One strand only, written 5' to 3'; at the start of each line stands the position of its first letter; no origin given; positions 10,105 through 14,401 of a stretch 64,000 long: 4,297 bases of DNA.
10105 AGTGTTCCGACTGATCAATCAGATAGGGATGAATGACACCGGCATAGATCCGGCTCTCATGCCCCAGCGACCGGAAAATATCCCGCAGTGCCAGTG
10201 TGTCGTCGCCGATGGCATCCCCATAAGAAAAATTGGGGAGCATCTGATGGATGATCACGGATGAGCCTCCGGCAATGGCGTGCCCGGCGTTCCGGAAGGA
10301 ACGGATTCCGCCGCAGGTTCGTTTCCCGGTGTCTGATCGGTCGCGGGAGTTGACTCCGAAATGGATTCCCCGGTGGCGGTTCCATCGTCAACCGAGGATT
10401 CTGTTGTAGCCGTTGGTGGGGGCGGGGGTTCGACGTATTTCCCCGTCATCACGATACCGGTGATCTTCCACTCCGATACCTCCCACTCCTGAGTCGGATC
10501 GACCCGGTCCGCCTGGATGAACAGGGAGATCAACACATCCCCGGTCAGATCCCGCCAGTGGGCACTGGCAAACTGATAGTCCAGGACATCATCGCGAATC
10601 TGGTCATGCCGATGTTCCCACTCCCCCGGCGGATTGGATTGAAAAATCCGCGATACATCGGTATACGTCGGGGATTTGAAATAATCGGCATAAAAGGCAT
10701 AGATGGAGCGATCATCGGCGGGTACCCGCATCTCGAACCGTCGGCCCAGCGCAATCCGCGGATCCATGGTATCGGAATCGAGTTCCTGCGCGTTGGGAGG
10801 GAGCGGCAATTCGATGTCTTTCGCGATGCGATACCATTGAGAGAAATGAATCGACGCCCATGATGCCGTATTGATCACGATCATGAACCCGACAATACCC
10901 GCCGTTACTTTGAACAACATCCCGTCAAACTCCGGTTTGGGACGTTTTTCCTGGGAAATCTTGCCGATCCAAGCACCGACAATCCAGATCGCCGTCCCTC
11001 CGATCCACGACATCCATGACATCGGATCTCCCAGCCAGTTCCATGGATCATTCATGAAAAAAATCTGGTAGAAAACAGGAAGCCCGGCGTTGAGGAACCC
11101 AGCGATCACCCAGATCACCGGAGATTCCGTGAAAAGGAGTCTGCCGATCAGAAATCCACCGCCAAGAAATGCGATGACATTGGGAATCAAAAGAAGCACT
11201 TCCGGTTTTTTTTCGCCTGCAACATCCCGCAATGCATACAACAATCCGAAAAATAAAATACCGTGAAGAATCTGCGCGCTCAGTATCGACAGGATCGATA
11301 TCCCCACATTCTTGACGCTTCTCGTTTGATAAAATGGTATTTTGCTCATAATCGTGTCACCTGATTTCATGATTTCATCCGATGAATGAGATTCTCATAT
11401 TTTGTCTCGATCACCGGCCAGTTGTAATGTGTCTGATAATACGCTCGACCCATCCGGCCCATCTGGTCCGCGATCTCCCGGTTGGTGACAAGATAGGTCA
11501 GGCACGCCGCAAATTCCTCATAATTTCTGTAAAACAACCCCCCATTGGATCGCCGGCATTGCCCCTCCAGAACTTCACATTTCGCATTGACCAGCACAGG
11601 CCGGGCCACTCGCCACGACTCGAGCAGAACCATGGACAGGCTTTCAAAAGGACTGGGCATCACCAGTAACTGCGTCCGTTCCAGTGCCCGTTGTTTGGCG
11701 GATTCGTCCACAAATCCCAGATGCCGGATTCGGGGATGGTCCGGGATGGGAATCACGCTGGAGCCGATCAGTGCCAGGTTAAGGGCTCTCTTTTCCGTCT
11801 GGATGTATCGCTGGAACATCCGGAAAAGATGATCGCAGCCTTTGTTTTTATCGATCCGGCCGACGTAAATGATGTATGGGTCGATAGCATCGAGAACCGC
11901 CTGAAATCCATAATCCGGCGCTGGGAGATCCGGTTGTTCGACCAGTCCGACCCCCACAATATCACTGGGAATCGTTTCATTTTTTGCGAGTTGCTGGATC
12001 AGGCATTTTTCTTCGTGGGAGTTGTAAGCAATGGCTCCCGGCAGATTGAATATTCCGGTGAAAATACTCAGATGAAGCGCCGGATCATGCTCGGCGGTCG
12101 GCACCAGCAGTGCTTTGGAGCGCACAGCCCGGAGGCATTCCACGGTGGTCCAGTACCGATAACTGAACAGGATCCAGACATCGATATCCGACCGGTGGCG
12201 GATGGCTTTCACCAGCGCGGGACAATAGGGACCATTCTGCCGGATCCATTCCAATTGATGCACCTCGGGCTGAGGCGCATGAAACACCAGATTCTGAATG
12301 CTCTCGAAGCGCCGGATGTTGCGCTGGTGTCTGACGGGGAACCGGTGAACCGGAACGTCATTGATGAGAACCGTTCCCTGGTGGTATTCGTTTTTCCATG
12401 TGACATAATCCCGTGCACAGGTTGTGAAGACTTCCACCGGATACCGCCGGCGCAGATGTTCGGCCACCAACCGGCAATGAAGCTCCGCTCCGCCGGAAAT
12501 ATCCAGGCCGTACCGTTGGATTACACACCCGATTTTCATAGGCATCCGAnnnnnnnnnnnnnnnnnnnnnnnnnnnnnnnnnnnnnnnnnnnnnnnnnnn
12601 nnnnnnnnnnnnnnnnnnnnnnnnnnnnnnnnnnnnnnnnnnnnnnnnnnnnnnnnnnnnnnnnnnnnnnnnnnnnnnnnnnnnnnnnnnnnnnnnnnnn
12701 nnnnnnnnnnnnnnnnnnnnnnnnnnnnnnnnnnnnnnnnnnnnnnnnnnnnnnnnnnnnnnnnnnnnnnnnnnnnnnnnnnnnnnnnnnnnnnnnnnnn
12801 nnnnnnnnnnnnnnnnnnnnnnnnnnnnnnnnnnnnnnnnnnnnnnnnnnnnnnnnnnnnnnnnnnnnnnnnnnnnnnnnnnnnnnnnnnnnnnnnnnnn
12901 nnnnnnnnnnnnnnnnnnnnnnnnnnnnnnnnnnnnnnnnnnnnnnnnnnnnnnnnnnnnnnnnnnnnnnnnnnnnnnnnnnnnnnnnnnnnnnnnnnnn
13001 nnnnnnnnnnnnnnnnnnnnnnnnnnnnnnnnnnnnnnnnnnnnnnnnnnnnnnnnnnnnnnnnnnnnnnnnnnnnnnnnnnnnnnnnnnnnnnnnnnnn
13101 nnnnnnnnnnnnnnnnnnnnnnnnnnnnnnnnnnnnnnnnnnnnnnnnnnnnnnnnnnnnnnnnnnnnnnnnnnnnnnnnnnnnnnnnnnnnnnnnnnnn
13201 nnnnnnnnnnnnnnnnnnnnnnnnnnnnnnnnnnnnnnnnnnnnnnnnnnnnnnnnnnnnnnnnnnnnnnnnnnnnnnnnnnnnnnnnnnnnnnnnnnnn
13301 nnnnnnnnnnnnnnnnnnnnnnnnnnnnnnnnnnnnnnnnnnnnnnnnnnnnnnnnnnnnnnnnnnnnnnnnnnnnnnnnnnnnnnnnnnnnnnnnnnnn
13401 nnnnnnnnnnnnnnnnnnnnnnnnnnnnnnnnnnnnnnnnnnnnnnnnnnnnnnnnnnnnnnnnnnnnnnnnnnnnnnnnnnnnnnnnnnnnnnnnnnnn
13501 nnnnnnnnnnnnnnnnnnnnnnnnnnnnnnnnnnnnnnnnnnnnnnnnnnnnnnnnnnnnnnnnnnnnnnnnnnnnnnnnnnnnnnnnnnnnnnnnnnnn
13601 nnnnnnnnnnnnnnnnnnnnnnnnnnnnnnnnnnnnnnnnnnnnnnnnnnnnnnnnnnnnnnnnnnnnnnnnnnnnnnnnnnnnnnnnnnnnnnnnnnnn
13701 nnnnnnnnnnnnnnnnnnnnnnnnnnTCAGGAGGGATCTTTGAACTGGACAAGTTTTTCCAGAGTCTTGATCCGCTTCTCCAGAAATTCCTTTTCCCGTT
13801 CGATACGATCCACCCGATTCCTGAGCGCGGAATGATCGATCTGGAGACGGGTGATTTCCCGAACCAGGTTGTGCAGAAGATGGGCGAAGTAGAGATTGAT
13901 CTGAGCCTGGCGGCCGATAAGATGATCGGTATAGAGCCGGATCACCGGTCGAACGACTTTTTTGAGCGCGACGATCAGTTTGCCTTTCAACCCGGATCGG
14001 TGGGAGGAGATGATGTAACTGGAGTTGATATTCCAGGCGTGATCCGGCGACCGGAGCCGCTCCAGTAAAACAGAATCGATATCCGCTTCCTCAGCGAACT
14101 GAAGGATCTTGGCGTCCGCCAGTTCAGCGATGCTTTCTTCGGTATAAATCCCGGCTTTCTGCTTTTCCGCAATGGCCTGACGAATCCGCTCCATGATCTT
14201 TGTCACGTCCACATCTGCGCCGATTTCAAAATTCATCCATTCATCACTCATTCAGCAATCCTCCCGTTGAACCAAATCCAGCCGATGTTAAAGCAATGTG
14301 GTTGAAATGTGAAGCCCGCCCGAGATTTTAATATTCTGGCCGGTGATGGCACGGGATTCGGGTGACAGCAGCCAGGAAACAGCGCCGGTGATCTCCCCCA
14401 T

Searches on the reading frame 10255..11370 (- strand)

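Call 16: search_protein_families(library=ncbifam, proteins=[window:10255-11370:-], max_evalue=10)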
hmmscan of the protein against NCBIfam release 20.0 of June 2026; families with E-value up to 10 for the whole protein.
window:10255-11370:- (371 aa): 1 family
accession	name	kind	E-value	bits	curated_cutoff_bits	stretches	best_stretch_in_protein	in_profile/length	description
NF049986.1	memb_Rv1678_C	equivalog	0.072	13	50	1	68-143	19-91/95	Rv1678 family membrane protein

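Call 34: search_protein_families(library=pfam, proteins=[window:10255-11370:-], max_evalue=0.1)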
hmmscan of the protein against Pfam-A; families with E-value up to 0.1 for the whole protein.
window:10255-11370:- (371 aa): 1 family
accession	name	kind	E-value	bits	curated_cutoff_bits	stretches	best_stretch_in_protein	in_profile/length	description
PF13564.11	DoxX_2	-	0.038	14.6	26.3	0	86-128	4-46/103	DoxX-like family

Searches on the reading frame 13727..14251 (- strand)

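Call 16: search_protein_families(library=ncbifam, proteins=[window:13727-14251:-], max_evalue=10)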
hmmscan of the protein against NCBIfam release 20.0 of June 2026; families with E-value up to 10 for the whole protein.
window:13727-14251:- (174 aa): 3 families
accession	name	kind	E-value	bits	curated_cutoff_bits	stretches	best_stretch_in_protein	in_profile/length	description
TIGR02976.1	phageshock_pspB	equivalog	0.044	14.1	51.7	1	126-173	24-70/75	envelope stress response membrane protein PspB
NF047408.1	SA0632_fam_LP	equivalog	0.044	13.4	70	1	128-168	26-66/68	SA0632 family lipoprotein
NF047583.1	LIC10604_fam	equivalog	0.089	12.4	200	1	55-128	88-160/161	LIC10604 family protein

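Call 34: search_protein_families(library=pfam, proteins=[window:13727-14251:-], max_evalue=0.1)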
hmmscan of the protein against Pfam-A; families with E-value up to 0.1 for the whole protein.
window:13727-14251:- (174 aa): 5 families
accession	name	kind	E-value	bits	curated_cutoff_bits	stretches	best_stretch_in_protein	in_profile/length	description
PF06738.18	ThrE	-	0.013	15.4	26.3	1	112-159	62-108/241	Putative threonine/serine exporter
PF16740.10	SKA2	-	0.02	15.1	30.1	1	126-163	40-77/110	Spindle and kinetochore-associated protein 2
PF25450.1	Rab11-FIP3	-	0.029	15.1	31.9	1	121-166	58-103/125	Rab11-FIP3-like domain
PF25014.1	NET2A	-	0.078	13.3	33.1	0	127-166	135-174/235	NET2A-like domain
PF10441.14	Urb2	-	0.085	13.2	27.1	1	86-139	42-88/209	Urb2/Npa2 family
